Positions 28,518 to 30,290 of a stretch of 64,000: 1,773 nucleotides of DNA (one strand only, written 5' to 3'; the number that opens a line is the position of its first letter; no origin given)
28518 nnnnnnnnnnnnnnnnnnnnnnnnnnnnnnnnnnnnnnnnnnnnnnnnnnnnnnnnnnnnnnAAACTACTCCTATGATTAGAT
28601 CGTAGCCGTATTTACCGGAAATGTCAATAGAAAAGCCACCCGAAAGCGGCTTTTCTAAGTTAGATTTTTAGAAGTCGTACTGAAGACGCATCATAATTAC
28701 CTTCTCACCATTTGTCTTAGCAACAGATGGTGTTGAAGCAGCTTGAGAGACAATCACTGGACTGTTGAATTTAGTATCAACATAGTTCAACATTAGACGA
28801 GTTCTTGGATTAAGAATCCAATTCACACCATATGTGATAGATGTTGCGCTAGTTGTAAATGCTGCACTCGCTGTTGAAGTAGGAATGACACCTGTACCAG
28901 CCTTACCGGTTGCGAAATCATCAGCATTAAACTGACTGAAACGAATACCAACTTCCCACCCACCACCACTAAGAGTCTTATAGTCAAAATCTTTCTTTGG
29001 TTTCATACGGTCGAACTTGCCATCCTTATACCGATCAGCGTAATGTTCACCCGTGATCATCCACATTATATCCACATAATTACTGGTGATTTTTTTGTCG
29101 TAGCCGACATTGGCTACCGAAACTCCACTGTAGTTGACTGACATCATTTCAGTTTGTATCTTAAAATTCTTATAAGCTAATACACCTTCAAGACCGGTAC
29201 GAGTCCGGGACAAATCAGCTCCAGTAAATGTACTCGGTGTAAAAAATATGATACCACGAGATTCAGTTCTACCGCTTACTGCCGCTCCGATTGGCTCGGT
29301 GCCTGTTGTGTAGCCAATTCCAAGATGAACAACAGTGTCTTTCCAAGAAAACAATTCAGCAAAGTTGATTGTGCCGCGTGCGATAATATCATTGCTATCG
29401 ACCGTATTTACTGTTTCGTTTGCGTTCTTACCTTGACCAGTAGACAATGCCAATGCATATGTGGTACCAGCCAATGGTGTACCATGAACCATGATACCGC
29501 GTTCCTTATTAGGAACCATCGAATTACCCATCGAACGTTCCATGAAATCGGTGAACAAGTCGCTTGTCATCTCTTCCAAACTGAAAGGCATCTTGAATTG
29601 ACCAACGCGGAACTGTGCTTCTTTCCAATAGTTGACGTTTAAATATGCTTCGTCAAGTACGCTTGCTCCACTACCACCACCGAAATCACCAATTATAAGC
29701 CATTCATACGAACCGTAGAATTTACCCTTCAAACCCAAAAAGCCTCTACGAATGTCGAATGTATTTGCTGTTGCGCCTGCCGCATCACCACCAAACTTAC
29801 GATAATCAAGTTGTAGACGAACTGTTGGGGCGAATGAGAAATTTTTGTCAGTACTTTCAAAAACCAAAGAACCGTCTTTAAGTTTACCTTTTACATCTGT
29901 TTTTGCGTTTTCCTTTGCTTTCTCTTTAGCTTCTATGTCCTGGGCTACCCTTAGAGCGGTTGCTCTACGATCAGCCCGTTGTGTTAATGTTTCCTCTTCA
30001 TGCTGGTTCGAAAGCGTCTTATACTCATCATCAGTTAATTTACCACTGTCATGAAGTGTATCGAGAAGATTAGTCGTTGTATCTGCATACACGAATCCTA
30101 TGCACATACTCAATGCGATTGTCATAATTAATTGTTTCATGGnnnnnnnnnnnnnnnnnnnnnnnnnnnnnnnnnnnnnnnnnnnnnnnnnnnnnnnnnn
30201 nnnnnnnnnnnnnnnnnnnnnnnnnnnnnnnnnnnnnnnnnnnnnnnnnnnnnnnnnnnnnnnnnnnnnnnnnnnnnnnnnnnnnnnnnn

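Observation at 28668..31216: Phosphate-acquisition operon (PstS plus OprO/P-like porin) under a host-type Pho box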

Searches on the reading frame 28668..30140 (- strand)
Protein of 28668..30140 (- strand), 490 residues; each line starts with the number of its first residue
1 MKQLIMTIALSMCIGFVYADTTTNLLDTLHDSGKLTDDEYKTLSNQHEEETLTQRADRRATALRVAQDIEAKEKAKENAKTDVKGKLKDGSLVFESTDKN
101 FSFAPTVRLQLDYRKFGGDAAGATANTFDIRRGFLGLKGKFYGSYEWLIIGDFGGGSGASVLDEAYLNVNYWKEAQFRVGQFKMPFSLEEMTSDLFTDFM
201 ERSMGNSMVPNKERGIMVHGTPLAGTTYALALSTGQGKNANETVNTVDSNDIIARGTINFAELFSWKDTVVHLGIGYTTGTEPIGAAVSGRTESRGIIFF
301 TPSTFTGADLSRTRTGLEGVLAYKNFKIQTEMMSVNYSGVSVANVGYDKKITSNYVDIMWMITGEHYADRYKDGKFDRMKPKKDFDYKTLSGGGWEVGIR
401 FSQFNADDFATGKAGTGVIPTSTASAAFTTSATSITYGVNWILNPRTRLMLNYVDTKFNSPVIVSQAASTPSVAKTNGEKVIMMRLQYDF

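Call 3: search_protein_families(library=pfam, proteins=[window:28668-30140:-], max_evalue=0.01)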
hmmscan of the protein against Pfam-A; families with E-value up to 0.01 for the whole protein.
window:28668-30140:- (490 aa): 1 family
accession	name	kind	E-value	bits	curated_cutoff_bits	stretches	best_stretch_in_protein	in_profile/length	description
PF07396.17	Porin_O_P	-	5.9e-34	118.4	20.9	1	106-490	4-370/370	Phosphate-selective porin O and P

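Call 6: search_dna_similar(query=window:28668-30140:-, collection=phages, mode=protein, max_evalue=0.001)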
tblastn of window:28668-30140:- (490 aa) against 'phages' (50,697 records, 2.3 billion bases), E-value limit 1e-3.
No match.

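Call 13: find_homologous_proteins(query=window:28668-30140:-)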
Query window:28668-30140:- (490 aa): 233 proteins with E <= 0.001 among 8000 candidates; the best 120 are listed.
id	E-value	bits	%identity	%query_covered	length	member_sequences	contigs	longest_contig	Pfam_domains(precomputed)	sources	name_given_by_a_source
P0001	0.0e+0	1094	99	100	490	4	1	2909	PF07396.18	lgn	-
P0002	9.9e-187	639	60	100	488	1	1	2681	PF07396.18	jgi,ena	-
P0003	1.1e-123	431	44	99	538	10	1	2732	PF07396.18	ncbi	-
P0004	4.2e-120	420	46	100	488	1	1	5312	PF07396.18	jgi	jgi:phosphate-selective porin OprO/OprP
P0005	1.3e-119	418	42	98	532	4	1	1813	PF07396.18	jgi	jgi:phosphate-selective porin OprO and OprP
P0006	5.4e-118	413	44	95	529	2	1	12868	PF07396.18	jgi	jgi:phosphate-selective porin OprO and OprP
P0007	1.7e-117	411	43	96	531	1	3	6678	PF07396.18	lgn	-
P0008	2.6e-117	410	42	99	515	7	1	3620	PF07396.18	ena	-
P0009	5.9e-116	406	45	95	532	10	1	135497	PF07396.18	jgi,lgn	jgi:phosphate-selective porin OprO/OprP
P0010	8.0e-116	406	45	100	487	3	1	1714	PF07396.18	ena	-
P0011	1.9e-114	401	46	97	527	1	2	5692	PF07396.18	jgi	jgi:phosphate-selective porin OprO and OprP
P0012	2.4e-114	401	43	100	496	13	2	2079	PF07396.18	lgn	-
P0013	6.7e-114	399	45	99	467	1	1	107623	PF07396.18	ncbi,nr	ncbi:MAG: porin [Methylophilus sp.]|nr:porin [Methylophilus sp.]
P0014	1.9e-113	398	41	99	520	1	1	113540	PF07396.18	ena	-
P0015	3.3e-113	397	44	100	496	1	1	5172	PF07396.18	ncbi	ncbi:MAG: porin [Burkholderiales bacterium]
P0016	3.8e-113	397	44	97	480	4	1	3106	PF07396.18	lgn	-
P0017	1.2e-112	395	42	99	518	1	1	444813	PF07396.18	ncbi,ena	-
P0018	4.4e-112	393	43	95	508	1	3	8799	PF07396.18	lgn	-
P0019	1.5e-111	391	45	95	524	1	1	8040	PF07396.18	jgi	jgi:phosphate-selective porin OprO/OprP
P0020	5.6e-111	390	40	99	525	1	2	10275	PF07396.18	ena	-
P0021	3.2e-110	387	44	100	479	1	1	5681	PF07396.18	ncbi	-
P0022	5.2e-110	386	40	100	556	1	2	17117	PF07396.18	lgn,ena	-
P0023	6.9e-110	386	43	100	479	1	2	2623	PF07396.18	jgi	-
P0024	7.7e-110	386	46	84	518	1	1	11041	PF07396.18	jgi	jgi:phosphate-selective porin OprO/OprP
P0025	1.0e-109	385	43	95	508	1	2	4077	PF20089.5,PF07396.18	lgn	-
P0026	2.3e-109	384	41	99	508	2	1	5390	PF07396.18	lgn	-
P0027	2.8e-109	384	45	95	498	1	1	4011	PF07396.18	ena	-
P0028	3.7e-109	384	49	83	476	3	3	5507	PF07396.18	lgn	-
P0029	1.5e-108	382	46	96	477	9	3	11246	PF07396.18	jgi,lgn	jgi:phosphate-selective porin OprO/OprP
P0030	2.2e-108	381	42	96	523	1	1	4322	PF07396.18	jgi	jgi:phosphate-selective porin OprO and OprP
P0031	2.4e-108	381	43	96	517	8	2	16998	PF07396.18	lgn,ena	-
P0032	7.3e-108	379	43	100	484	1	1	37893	PF07396.18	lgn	-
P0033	1.7e-107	378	45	100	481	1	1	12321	PF07396.18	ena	-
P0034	8.7e-107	376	42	96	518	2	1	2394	PF07396.18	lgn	-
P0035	1.3e-106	375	47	83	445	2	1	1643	PF07396.18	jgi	jgi:phosphate-selective porin OprO/OprP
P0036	4.7e-106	373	48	84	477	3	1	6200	PF07396.18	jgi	jgi:phosphate-selective porin OprO/OprP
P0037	5.3e-106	373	45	100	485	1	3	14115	PF07396.18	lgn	-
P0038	1.4e-105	372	43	100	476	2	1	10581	PF07396.18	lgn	-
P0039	1.7e-105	371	40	100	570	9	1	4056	PF07396.18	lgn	-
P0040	3.3e-105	371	44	99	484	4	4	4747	PF07396.18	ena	-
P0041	3.6e-105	370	41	99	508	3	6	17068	PF07396.18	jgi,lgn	-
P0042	4.6e-104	367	40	96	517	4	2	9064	PF07396.18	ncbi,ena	-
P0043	5.3e-104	367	44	99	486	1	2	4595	PF07396.18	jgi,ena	-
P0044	6.7e-104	366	44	99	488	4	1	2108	PF07396.18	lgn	-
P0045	7.9e-104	366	43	99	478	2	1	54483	PF07396.18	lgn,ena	-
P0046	8.8e-104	366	39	97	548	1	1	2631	PF07396.18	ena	-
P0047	1.3e-103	365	39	95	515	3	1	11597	PF07396.18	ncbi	ncbi:MAG: porin [Burkholderiales bacterium]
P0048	1.8e-103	365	40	95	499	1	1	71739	PF07396.18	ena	-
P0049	4.2e-103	364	42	96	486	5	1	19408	PF07396.18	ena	-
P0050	5.0e-103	363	42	96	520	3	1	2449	PF07396.18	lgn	-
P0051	5.4e-103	363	44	99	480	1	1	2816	PF07396.18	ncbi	-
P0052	6.2e-103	363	40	99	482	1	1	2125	PF07396.18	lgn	-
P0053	8.0e-103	363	42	96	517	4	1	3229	PF07396.18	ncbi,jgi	-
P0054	9.9e-103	362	42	97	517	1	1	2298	PF07396.18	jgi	jgi:phosphate-selective porin OprO/OprP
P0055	1.3e-102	362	41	96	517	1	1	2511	PF07396.18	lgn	-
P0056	1.6e-102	362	40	96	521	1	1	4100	PF07396.18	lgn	-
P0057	2.1e-102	361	42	96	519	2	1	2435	PF07396.18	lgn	-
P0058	5.3e-102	360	43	95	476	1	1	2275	PF07396.18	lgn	-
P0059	6.1e-102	360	41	96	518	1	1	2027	PF07396.18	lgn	-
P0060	8.3e-102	359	43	99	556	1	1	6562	PF07396.18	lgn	-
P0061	1.3e-101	359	42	95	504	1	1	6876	PF09851.15,PF07396.18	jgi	jgi:phosphate-selective porin OprO/OprP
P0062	1.5e-101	358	43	99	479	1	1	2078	PF07396.18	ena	-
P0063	3.0e-101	358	41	96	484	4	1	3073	PF07396.18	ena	-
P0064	3.3e-100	354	41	96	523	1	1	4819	PF07396.18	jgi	jgi:phosphate-selective porin OprO and OprP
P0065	1.7e-99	352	46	83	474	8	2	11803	PF13609.13,PF07396.18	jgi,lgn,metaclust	metaclust:\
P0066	1.9e-99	352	47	83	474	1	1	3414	PF07396.18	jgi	jgi:phosphate-selective porin OprO/OprP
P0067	2.9e-99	351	41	93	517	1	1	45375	PF07396.18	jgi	-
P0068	4.8e-99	350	48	78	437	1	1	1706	PF07396.18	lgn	-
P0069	1.4e-98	349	40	98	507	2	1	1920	PF07396.18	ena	-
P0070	1.4e-97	345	42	99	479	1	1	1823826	PF07396.18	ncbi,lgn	ncbi:OprP Phosphate-selective porin [Methylophilaceae bacterium]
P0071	1.9e-96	342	39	98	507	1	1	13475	PF07396.18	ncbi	-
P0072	3.0e-96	341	44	92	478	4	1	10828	PF07396.18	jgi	jgi:phosphate-selective porin OprO and OprP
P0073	7.6e-96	340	42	95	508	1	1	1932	PF07396.18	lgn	-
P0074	8.4e-96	340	40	94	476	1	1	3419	PF07396.18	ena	-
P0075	3.4e-94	334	41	100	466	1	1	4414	PF07396.18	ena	-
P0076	1.0e-93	333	39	100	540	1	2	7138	PF07396.18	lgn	-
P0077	2.1e-92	328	44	84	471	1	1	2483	PF07396.18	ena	-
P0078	3.1e-92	328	41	98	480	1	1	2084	PF07396.18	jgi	jgi:phosphate-selective porin OprO/OprP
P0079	6.2e-92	327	43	90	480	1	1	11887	PF07396.18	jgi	jgi:phosphate-selective porin OprO/OprP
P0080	1.1e-91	326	41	96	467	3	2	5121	PF07396.18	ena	-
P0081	1.4e-91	326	39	100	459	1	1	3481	PF07396.18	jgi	jgi:phosphate-selective porin OprO/OprP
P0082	2.3e-91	325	40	100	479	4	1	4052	PF07396.18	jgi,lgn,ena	-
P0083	2.6e-91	325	40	100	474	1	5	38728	PF07396.18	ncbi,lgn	-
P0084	6.0e-91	324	41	100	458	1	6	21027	PF07396.18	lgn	-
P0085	7.8e-91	323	41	98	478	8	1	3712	PF07396.18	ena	-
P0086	1.1e-90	323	45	78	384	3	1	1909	PF07396.18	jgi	jgi:phosphate-selective porin OprO/OprP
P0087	2.8e-90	321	40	100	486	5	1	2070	PF07396.18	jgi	jgi:phosphate-selective porin OprO/OprP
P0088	4.4e-90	321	40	100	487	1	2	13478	PF07396.18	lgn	-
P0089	4.6e-90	321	41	100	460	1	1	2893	PF07396.18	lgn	-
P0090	1.4e-89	319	40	93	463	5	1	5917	PF07396.18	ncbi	ncbi:MAG: OprO/OprP family phosphate-selective porin, partial [Betaproteobacteria bacterium]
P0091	3.2e-89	318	40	100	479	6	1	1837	PF07396.18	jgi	jgi:phosphate-selective porin OprO/OprP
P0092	3.4e-89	318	40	100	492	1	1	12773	PF07396.18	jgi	jgi:phosphate-selective porin OprO and OprP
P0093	4.9e-89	317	39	99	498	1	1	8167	PF07396.18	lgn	-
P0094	8.7e-89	316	41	100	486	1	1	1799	PF07396.18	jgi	-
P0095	1.0e-88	316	37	100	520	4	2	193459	PF07396.18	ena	-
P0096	1.3e-88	316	41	100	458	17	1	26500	PF07396.18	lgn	-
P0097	1.5e-88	316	39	99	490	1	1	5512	PF07396.18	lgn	-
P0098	2.6e-88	315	39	95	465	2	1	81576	PF07396.18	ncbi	ncbi:MAG: OprO/OprP family phosphate-selective porin [Burkholderiales bacterium]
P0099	3.1e-88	315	39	100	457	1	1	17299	PF07396.18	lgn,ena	-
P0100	3.2e-88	315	38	100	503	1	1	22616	PF07396.18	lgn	-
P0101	3.5e-88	314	39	100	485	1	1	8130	PF07396.18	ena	-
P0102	3.9e-88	314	40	100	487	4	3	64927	PF07396.18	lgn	-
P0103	5.5e-88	314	40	91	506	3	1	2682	PF07396.18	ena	-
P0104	5.7e-88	314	39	100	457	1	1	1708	PF07396.18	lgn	-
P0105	1.3e-87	312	45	78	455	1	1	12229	PF07396.18,PF07642.18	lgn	-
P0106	2.1e-87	312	40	92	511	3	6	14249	PF07396.18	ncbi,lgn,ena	-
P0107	2.3e-87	312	39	99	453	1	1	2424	PF07396.18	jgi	jgi:phosphate-selective porin OprO/OprP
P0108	4.0e-87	311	39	97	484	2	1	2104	PF07396.18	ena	-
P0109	4.0e-87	311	40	99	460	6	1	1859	PF07396.18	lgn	-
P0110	4.3e-87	311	39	100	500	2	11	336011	PF07396.18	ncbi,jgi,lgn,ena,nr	ncbi:MAG TPA: porin [Methylotenera sp.]|nr:porin [Methylotenera sp.] HPV45041.1 porin [Methylotenera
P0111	5.9e-87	310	38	97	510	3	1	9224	PF07396.18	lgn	-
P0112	1.1e-86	309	41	92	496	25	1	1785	PF07396.18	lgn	-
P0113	1.1e-86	309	43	84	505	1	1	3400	PF07396.18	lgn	-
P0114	1.2e-86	309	40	100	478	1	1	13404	PF07396.18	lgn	-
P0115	5.0e-86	307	38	100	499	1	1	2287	PF07396.18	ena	-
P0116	6.6e-86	307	39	96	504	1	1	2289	PF07396.18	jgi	jgi:phosphate-selective porin OprO and OprP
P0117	7.7e-86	307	38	100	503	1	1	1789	PF07396.18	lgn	-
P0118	8.5e-86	307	39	98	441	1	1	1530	PF07396.18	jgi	jgi:phosphate-selective porin OprO/OprP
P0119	8.8e-86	306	38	100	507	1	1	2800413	PF07396.18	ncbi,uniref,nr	ncbi:OprO/OprP family phosphate-selective porin [Methyloradius palustris]|uniref:Porin O n=1 Tax=Met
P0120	5.8e-85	304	39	96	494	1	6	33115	PF07396.18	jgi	jgi:phosphate-selective porin OprO/OprP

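Call 14: find_related_loci(query=window:28668-30140:-, collection=viral_contigs, flank=6000)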
Query window:28668-30140:- (490 aa) in viral_contigs; peptide patterns used: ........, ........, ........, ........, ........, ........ (x = any residue, [..] = any of these).
5 stretches matched a pattern; 1 encode a relative of the query (tblastn E <= 1e-3); 1 distinct loci.
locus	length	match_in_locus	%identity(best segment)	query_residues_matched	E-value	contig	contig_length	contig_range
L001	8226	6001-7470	99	1-490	0e+0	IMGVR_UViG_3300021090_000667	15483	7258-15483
